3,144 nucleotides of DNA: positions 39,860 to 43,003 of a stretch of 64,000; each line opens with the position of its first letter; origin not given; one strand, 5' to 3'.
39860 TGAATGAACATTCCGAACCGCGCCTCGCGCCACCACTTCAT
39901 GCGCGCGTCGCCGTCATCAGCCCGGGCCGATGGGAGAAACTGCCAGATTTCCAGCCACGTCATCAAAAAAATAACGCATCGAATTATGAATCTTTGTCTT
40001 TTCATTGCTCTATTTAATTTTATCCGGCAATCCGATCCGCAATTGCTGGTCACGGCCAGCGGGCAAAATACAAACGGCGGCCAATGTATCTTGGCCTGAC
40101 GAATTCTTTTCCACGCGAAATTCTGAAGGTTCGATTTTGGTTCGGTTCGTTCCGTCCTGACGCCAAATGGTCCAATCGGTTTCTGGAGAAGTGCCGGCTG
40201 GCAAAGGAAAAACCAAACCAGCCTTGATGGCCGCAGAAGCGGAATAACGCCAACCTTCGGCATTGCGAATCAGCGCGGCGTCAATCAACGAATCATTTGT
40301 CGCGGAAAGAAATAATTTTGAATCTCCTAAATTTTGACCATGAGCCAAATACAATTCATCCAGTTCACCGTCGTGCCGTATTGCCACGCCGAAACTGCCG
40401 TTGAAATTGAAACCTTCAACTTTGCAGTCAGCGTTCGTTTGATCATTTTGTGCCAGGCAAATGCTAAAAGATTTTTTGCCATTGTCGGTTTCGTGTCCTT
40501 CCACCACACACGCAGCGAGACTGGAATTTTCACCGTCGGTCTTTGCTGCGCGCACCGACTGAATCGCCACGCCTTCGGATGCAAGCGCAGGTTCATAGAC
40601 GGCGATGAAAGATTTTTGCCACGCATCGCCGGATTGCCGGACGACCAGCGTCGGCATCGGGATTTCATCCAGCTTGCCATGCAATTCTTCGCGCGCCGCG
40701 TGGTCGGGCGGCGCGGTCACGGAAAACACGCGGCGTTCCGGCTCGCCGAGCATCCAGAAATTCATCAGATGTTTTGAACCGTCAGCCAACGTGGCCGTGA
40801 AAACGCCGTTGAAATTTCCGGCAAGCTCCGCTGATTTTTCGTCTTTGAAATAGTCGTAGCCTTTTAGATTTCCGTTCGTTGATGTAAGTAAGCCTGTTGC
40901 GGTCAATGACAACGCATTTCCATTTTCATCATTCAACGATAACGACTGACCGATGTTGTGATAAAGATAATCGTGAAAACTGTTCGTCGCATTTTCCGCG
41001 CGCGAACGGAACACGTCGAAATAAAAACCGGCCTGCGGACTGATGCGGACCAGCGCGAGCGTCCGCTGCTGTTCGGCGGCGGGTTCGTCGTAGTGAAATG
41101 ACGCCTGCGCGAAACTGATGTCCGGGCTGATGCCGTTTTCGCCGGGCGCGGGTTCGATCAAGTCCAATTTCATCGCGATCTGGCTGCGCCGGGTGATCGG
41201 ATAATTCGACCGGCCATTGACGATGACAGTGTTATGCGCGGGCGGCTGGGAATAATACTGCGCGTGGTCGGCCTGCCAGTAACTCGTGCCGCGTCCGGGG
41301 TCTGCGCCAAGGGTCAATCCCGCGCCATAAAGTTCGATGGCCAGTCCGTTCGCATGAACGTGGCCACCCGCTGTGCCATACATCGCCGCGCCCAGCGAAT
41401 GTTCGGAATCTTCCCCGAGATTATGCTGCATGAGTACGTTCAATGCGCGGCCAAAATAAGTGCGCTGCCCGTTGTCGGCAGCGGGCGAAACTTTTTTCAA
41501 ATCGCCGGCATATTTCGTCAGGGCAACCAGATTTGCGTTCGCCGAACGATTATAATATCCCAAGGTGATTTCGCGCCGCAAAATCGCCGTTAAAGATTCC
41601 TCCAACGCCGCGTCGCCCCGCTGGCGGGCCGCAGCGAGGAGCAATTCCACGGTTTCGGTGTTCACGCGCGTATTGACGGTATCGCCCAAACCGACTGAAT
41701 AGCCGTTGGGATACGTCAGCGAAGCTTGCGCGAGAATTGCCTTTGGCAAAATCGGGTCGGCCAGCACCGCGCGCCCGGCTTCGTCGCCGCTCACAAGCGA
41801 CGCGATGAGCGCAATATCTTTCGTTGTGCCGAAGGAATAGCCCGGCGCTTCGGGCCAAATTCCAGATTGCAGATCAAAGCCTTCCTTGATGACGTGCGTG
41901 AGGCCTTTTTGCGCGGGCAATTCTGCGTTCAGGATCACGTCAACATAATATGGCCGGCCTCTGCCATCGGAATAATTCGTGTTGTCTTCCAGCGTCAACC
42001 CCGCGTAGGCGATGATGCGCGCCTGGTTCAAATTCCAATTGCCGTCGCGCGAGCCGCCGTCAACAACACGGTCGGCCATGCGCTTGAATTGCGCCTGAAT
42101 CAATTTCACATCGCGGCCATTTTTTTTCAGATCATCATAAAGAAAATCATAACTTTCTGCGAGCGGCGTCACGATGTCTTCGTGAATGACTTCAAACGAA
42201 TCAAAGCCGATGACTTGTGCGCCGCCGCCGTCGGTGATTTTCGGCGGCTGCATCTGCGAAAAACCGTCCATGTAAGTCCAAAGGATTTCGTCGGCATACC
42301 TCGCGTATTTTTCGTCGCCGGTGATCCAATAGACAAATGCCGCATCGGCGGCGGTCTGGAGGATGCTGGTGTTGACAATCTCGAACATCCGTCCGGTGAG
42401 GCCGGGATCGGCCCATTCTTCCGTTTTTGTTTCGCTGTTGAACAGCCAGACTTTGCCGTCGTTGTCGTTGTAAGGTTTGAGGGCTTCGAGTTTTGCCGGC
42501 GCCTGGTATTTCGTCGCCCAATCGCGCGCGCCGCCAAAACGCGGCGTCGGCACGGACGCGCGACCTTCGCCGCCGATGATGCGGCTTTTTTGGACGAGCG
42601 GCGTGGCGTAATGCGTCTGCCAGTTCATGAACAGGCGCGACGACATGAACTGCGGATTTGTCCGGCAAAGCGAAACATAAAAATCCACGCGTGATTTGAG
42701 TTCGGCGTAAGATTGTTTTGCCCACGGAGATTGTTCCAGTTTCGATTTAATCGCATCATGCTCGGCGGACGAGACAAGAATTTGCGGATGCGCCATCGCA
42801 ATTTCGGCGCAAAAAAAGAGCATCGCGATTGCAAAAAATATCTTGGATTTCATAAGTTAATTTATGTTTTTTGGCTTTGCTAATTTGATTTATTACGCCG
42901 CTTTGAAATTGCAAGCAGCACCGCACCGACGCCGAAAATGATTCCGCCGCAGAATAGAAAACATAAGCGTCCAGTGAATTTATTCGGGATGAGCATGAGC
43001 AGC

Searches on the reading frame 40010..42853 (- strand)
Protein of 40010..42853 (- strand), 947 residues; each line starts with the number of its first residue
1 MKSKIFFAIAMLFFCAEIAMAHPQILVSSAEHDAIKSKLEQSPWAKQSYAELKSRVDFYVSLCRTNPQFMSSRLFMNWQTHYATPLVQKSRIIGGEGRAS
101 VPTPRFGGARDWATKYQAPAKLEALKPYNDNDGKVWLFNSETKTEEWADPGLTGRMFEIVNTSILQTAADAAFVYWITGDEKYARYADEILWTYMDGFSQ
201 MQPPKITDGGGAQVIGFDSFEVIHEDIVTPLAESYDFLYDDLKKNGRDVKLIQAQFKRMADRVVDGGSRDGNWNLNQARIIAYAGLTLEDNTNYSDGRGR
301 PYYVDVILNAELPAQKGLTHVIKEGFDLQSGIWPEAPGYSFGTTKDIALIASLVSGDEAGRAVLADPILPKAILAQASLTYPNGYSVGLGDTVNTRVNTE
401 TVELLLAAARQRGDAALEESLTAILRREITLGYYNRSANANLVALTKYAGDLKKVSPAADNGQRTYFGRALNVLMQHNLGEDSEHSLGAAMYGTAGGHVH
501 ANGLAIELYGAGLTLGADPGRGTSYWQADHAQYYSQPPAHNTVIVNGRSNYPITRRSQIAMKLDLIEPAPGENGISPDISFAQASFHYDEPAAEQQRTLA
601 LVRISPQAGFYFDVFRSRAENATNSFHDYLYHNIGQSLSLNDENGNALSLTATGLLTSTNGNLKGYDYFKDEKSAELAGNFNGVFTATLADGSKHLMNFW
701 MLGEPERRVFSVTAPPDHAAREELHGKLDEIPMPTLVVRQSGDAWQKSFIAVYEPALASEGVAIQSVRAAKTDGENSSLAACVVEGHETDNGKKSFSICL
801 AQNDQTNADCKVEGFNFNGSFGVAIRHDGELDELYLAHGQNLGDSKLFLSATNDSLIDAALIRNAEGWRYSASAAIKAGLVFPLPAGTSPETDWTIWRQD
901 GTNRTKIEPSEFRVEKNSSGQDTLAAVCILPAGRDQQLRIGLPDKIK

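Call 37: search_protein_families(library=pfam, proteins=[window:40010-42853:-], max_evalue=0.001)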
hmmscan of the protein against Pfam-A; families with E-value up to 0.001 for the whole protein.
window:40010-42853:- (947 aa): 1 family
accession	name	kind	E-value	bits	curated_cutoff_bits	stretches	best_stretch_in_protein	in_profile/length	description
PF07940.18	Hepar_II_III_C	-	6.9e-08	32.7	24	1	488-560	29-100/237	Heparinase II/III-like, C-terminal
